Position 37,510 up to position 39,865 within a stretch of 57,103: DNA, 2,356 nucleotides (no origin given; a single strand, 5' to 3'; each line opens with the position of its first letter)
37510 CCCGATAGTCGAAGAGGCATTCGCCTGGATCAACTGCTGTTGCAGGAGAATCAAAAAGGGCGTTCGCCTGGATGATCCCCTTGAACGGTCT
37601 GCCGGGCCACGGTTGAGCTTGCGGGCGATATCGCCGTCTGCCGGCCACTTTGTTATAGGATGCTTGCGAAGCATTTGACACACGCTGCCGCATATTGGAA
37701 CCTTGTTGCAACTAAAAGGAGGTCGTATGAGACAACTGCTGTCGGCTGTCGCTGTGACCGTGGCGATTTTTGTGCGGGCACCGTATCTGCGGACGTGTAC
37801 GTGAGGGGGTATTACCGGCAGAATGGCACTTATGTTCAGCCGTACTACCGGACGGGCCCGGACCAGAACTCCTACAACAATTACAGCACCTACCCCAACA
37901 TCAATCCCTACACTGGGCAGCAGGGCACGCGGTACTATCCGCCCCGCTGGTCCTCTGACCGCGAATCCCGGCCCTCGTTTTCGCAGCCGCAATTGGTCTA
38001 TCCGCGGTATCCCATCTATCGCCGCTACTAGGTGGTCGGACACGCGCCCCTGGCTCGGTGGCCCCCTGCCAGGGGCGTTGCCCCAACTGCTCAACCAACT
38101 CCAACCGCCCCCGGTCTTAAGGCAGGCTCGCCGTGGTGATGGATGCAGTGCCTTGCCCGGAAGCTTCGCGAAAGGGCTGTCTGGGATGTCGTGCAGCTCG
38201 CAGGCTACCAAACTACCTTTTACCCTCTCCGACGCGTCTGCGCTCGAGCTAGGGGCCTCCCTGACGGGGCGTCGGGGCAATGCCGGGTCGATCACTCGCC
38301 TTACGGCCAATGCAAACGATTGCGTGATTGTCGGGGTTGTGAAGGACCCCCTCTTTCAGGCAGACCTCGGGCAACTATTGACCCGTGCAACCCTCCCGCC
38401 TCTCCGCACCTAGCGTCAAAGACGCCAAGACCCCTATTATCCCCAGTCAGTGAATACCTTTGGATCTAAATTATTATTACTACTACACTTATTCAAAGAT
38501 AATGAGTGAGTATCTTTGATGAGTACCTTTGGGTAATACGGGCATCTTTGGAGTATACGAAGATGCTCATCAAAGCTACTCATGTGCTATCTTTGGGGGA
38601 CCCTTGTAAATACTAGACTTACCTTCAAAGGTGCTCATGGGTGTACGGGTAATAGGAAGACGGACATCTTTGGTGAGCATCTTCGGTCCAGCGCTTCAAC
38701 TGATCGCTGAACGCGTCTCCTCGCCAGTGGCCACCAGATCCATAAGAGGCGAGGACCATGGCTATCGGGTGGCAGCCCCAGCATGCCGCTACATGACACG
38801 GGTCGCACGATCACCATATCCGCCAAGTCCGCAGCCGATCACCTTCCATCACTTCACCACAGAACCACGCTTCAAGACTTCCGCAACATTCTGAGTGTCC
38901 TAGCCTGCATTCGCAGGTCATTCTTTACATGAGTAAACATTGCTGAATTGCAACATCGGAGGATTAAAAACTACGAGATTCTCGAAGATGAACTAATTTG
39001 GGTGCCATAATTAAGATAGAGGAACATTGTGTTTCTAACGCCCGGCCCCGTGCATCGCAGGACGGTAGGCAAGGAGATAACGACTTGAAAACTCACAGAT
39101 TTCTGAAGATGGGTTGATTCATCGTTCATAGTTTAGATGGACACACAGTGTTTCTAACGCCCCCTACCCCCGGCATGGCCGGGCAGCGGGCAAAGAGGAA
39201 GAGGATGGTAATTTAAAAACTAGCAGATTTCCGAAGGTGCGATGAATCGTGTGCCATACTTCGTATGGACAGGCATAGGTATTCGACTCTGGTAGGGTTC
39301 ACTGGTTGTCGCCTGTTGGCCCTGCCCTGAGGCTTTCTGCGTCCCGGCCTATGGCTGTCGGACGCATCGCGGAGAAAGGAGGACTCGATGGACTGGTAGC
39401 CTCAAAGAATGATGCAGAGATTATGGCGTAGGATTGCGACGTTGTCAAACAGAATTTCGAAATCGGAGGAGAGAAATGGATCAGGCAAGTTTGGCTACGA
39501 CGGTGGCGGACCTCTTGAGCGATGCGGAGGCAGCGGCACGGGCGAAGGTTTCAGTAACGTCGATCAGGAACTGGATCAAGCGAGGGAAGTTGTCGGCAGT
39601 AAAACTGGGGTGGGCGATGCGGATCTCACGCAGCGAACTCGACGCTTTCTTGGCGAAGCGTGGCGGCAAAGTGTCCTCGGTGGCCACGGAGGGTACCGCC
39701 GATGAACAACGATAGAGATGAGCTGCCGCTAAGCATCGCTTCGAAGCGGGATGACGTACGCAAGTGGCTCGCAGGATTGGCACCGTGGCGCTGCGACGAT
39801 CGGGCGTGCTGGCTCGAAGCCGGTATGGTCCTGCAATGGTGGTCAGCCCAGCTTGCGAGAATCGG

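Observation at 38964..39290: Three degenerate ~125-bp tandem repeats upstream of the replication module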

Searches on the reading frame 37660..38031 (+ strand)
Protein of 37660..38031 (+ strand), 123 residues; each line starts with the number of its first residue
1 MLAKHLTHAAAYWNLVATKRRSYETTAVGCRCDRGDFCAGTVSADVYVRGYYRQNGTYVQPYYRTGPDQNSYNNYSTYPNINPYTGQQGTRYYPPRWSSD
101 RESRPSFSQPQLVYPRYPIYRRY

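Call 24: search_protein_families(library=phrogs, proteins=[window:37660-38031:+], max_evalue=0.01)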
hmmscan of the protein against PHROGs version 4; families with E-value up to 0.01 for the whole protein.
window:37660-38031:+ (123 aa): 1 family
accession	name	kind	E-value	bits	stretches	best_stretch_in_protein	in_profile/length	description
phrog_29674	-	unknown function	1.3e-11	45.7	1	46-97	25-74/74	-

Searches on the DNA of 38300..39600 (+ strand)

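Call 8: search_dna_similar(query=window:38400-39500:+, collection=phages, mode=distant, max_rows=30)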
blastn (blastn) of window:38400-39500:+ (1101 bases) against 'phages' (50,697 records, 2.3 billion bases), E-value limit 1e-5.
No match.

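Call 52: search_rna_families(source=window, start=38300, end=39600, threshold=evalue, max_evalue=10)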
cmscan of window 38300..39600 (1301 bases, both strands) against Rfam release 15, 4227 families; matches with E-value up to 10: 8.
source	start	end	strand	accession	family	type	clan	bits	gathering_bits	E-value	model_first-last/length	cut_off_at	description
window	38493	38596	+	RF03351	MIR6020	Gene; miRNA;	-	25.4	118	0.021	1-110/110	no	MIR6020 microRNA precursor family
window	38507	38568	+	RF01286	snoR26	Gene; snRNA; snoRNA; CD-box;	-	19.7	47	1.6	1-94/94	no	Small nucleolar RNA snoR26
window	38495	38594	-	RF03351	MIR6020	Gene; miRNA;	-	19.1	118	1.1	1-110/110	no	MIR6020 microRNA precursor family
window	38508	38581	+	RF03263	MIR861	Gene; miRNA;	-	18.7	70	2.5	1-111/111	no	MIR861 microRNA precursor family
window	38507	38582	+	RF04031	mir-2686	Gene; miRNA;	-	17.5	90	2.8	1-68/68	no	mir-2686 microRNA precursor family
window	39174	39193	-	RF01668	P10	Gene; sRNA;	-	17.3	37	0.38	19-38/72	no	Pseudomonas sRNA P10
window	38495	38594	+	RF04170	MIR7723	Gene; miRNA;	-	16.2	200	2.9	1-235/235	no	MIR7723 microRNA precursor family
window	38940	39069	+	RF01966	RMST_5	Gene; lncRNA;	-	14.2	58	6.4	1-128/128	no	Rhabdomyosarcoma 2 associated transcript conserved region 5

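Call 64: search_dna_similar(query=window:38420-39480:+, collection=plasmids, mode=distant, max_evalue=0.01, max_rows=10)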
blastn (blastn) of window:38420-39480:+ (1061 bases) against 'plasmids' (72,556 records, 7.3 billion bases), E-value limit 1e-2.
No match.

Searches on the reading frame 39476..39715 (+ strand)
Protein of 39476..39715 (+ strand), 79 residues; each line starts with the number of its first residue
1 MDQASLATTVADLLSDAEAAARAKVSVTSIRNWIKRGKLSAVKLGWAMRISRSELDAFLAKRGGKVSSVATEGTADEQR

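Call 24: search_protein_families(library=phrogs, proteins=[window:39476-39715:+], max_evalue=0.01)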
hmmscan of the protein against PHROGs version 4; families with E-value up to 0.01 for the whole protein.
window:39476-39715:+ (79 aa): 11 families
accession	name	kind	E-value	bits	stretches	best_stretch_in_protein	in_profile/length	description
phrog_66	-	integration and excision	1.2e-10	42.6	1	10-78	90-159/412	excisionase and transcriptional regulator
phrog_2474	-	transcription regulation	2.1e-05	25.4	1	9-42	44-77/118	MerR-like transcriptional regulator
phrog_10045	-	DNA, RNA and nucleotide metabolism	6.7e-05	23.7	1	8-62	15-70/74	HTH DNA binding protein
phrog_1877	-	DNA, RNA and nucleotide metabolism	7.4e-05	23.7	1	12-65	59-112/129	DNA binding protein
phrog_6401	-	DNA, RNA and nucleotide metabolism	0.00052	20.9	1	11-64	7-61/64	DNA binding protein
phrog_15534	-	DNA, RNA and nucleotide metabolism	0.00067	21.2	1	12-61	42-90/93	HTH DNA binding protein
phrog_2907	-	integration and excision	0.00097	20.5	1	13-45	6-43/117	excisionase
phrog_1864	-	unknown function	0.0028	18.5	1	7-45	14-52/73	-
phrog_597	-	DNA, RNA and nucleotide metabolism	0.0035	18.3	1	5-40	104-140/200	DNA binding protein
phrog_7338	-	unknown function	0.0056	17.9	1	4-61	21-79/87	-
phrog_57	-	head and packaging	0.0064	17.3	1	11-63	10-63/199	terminase small subunit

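Call 58: find_homologous_proteins(query=window:39476-39712:+, max_evalue=0.00001)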
Query window:39476-39712:+ (79 aa): 1 proteins with E <= 0.00001 among 8 candidates.
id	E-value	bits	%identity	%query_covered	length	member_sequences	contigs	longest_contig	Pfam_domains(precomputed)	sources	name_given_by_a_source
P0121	3.2e-40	152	100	100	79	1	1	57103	PF12728.14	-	-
